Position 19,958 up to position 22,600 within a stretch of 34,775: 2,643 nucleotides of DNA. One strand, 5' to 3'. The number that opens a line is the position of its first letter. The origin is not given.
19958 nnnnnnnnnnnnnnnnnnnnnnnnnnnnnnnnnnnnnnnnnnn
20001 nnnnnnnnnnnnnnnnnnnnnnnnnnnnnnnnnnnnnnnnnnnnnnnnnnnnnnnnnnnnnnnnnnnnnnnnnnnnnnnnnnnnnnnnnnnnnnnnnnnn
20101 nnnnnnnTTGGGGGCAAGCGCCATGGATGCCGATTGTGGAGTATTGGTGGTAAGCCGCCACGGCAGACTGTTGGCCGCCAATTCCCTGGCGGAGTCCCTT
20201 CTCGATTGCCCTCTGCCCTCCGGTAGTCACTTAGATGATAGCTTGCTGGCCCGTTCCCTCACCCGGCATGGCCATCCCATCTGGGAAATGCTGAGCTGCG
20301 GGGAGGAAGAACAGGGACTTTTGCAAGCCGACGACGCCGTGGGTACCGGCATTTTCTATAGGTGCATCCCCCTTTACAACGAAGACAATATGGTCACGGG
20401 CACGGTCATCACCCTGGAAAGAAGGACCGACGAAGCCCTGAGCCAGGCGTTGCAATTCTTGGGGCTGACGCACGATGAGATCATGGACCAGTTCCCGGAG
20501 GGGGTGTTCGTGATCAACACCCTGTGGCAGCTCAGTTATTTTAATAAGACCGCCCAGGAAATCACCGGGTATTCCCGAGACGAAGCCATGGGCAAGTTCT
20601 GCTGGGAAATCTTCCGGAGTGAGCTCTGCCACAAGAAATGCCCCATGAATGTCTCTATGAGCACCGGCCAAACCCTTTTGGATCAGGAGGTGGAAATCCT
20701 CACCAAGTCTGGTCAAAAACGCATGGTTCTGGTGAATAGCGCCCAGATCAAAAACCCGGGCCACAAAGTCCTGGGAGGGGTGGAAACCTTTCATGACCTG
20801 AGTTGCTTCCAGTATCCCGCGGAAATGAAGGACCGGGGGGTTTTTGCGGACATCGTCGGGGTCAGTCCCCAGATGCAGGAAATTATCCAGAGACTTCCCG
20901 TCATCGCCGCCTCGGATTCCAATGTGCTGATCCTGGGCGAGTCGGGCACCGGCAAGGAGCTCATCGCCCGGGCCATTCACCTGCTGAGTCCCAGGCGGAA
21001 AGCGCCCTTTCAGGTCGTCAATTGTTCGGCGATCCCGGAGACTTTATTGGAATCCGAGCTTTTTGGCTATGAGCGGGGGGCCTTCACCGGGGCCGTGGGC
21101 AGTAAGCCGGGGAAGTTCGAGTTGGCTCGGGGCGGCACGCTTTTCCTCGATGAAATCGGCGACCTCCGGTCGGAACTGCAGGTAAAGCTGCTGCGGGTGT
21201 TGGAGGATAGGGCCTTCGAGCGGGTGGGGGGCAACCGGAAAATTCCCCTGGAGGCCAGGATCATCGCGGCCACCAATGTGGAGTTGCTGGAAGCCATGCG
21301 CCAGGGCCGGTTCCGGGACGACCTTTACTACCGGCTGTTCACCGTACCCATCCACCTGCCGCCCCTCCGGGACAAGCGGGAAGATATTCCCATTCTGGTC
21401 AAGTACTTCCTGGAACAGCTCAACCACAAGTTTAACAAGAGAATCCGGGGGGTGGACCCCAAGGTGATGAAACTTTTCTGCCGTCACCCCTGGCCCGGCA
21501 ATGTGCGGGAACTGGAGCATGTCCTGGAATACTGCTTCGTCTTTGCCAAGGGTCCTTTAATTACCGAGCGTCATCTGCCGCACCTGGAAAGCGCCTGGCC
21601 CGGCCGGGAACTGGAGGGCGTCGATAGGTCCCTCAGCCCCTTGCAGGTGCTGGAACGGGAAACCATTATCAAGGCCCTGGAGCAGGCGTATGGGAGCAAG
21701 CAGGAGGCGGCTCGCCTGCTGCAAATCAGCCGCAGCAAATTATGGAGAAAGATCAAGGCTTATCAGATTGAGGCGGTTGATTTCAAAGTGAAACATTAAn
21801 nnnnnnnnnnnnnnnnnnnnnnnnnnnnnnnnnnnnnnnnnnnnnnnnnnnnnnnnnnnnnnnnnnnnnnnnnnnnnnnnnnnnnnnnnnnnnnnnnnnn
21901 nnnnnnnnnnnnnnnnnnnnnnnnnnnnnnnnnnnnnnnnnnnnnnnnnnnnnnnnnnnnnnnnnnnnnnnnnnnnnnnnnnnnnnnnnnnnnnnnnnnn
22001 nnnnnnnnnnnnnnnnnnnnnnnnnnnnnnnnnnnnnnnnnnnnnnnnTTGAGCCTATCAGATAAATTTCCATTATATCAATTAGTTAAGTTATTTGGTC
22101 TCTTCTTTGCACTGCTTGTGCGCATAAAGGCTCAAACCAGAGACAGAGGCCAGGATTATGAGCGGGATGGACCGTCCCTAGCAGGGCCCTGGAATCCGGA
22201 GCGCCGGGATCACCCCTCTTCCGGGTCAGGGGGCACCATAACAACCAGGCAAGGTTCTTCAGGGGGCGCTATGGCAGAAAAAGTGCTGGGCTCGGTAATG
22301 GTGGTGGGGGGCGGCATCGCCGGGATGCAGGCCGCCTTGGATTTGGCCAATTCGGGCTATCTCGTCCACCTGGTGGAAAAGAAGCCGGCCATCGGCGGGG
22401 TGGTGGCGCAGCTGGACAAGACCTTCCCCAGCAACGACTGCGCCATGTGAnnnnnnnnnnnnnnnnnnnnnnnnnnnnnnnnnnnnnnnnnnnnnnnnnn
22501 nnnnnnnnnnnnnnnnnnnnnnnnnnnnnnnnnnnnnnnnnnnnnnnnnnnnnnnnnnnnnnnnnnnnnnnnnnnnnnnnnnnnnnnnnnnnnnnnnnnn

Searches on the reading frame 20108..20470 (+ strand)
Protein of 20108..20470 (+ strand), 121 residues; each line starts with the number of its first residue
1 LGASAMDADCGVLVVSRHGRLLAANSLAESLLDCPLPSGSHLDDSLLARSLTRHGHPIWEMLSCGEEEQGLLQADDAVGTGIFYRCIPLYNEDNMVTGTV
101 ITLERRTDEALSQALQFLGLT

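Call 47: search_protein_families(library=pfam, proteins=[window:20108-20470:+], max_evalue=1)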
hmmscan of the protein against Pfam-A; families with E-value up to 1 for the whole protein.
window:20108-20470:+ (121 aa): 3 families
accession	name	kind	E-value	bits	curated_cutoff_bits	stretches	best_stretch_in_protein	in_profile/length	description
PF08448.16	PAS_4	-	0.046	14.4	23.1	1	10-109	6-108/110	PAS fold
PF17765.7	MLTR_LBD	-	0.05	14.1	26.3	1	9-50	14-54/168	MmyB-like transcription regulator ligand binding domain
PF13426.13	PAS_9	-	0.12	13.1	27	1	10-102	2-97/103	PAS domain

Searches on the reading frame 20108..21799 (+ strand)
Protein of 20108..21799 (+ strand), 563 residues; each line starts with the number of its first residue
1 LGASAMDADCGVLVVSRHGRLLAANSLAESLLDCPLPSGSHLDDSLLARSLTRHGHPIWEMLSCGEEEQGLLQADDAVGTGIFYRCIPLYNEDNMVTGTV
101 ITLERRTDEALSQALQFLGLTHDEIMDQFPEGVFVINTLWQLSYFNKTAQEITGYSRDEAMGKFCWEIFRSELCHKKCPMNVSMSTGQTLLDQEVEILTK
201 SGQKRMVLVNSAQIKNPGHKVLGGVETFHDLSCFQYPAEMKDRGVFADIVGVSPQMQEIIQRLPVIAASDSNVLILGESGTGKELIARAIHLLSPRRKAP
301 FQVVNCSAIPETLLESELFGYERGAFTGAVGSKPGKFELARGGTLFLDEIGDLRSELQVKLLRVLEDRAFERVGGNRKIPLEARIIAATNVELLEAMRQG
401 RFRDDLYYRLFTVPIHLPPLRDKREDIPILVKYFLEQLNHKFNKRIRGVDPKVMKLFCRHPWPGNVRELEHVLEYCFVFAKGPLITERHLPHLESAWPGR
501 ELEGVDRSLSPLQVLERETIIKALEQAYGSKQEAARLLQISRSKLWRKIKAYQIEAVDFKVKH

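Call 8: search_protein_families(library=pfam, proteins=[window:20108-21799:+], max_evalue=0.01)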
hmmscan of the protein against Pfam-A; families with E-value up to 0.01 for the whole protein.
window:20108-21799:+ (563 aa): 15 families
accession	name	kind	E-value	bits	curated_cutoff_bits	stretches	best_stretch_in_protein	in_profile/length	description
PF00158.32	Sigma54_activat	-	5.6e-68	228.3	20.2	1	249-416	1-168/168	Sigma-54 interaction domain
PF25601.1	AAA_lid_14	-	1.6e-24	85.9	27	1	421-492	1-72/87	AAA+ ATPase lid domain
PF14532.12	Sigma54_activ_2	-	1.7e-23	83.8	25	1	250-420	1-138/138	Sigma-54 interaction domain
PF13426.13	PAS_9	-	2.1e-15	57.3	27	1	130-232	1-102/103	PAS domain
PF02954.25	HTH_8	-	1.9e-11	44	22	1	514-552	4-42/42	Bacterial regulatory protein, Fis family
PF08448.16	PAS_4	-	7.4e-11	42.7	23.1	1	127-232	2-106/110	PAS fold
PF00989.32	PAS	-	2.2e-09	37.8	22.6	1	124-230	5-112/113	PAS fold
PF07728.20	AAA_5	-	1.6e-08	35.1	22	1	272-391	1-123/139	AAA domain (dynein-related subfamily)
PF01078.27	Mg_chelatase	-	3.1e-08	33.7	20.3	1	328-390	93-157/207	Magnesium chelatase, subunit ChlI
PF13188.13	PAS_8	-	2.3e-07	30.9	21.8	1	125-169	6-50/65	PAS domain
PF07724.20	AAA_2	-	2.6e-05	24.8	27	1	271-399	4-133/166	AAA domain (Cdc48 subfamily)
PF20030.5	bpMoxR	-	0.0004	20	27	1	257-390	18-146/205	MoxR domain in the MoxR-vWA-beta-propeller ternary systems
PF18024.7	HTH_50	-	0.00099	19.2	27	1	515-554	11-49/50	Helix-turn-helix domain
PF00493.29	MCM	-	0.0023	17.5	23.3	1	268-391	55-173/224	MCM P-loop domain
PF13384.12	HTH_23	-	0.0036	17.5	24.6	1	513-553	3-42/50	Homeodomain-like domain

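Call 9: search_protein_families(library=ncbifam, proteins=[window:20108-21799:+], max_evalue=0.01)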
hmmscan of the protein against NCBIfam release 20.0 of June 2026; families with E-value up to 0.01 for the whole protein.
window:20108-21799:+ (563 aa): 35 families (the best 25 are shown)
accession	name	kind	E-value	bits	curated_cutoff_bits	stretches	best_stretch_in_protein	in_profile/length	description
NF041552.1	TF_PrdR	equivalog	4.4e-109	365.4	795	1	93-553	109-577/577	sigma-54 dependent transcriptional regulator PrdR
TIGR01817.1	nifA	equivalog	1.5e-102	344.1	528.85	1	243-490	192-438/534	nif-specific transcriptional activator NifA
NF008469.0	PRK11361.1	equivalog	6.5e-97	325.1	714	1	247-558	143-460/461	acetoacetate metabolism transcriptional regulator AtoC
TIGR02915.1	PEP_resp_reg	equivalog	1.3e-95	320.9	502.6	1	244-554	136-444/445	PEP-CTERM-box response regulator transcription factor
TIGR01818.1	ntrC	equivalog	4e-92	309.4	558.6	1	246-490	133-377/463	nitrogen regulation protein NR(I)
NF003451.0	PRK05022.1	equivalog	3.6e-90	303.1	476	1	247-553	190-509/512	nitric oxide reductase transcriptional regulator NorR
NF007689.0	PRK10365.1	equivalog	1.8e-89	300.5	760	1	248-549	140-439/441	sigma-54-dependent response regulator transcription factor ZraR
NF038308.1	RNA_repair_RtcR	equivalog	3.9e-89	299.9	650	1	243-553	176-512/530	RNA repair transcriptional activator RtcR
NF011953.0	PRK15424.1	equivalog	1.2e-83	281.6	703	1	238-552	210-534/538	propionate catabolism operon regulatory protein PrpR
TIGR02329.1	propionate_PrpR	equivalog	1.2e-83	281.6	499.2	1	238-551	203-526/526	propionate catabolism operon regulatory protein PrpR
NF011695.0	PRK15115.1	equivalog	1.6e-82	277.7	763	1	241-560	129-444/445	two-component system response regulator GlrR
NF011958.0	PRK15429.1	equivalog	2.1e-82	277.9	830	1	246-555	378-687/692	formate hydrogenlyase transcriptional activator FlhA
NF050807.1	TransRegFlbDCaul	equivalog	1.1e-81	275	750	1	249-558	120-444/454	sigma-54-dependent transcriptional regulator FlbD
NF008176.1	PRK10923.1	equivalog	1.9e-79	267.4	620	2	235-491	126-382/469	nitrogen regulation protein NR(I)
NF041906.1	V4R_TF_MobR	exception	2.2e-78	264.1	999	1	241-551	227-543/544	phenol degradation transcriptional regulator MobR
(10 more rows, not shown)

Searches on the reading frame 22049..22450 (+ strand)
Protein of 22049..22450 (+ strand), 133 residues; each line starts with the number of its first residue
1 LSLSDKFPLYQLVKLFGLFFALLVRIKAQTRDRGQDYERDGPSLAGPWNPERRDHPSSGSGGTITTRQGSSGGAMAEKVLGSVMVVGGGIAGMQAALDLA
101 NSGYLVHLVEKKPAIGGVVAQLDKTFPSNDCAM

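Call 12: search_protein_families(library=pfam, proteins=[window:22049-22450:+], max_evalue=0.001)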
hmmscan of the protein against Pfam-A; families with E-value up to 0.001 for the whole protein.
window:22049-22450:+ (133 aa): 8 families
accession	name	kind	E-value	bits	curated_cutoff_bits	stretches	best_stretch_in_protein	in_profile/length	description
PF12831.13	FAD_oxidored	-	5.4e-08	33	27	1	83-119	2-38/416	FAD dependent oxidoreductase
PF13450.12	NAD_binding_8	-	2.1e-07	31.6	21.9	1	85-120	1-36/68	NAD(P)-binding Rossmann-like domain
PF00890.30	FAD_binding_2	-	2.3e-06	27.5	20.4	1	83-117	2-36/414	FAD binding domain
PF07992.20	Pyr_redox_2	-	3.3e-06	27.2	26.1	1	82-126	2-35/291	Pyridine nucleotide-disulphide oxidoreductase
PF01266.30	DAO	-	6.7e-06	26.3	27.9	1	83-116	2-35/353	FAD dependent oxidoreductase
PF01134.28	GIDA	-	3e-05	23.7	22.1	1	83-112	2-31/391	Glucose inhibited division protein A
PF00070.33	Pyr_redox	-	0.00012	22.9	22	1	82-116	1-35/82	Pyridine nucleotide-disulphide oxidoreductase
PF03486.20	HI0933_like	-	0.00054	19.9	50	1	82-116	2-36/244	HI0933-like protein Rossmann domain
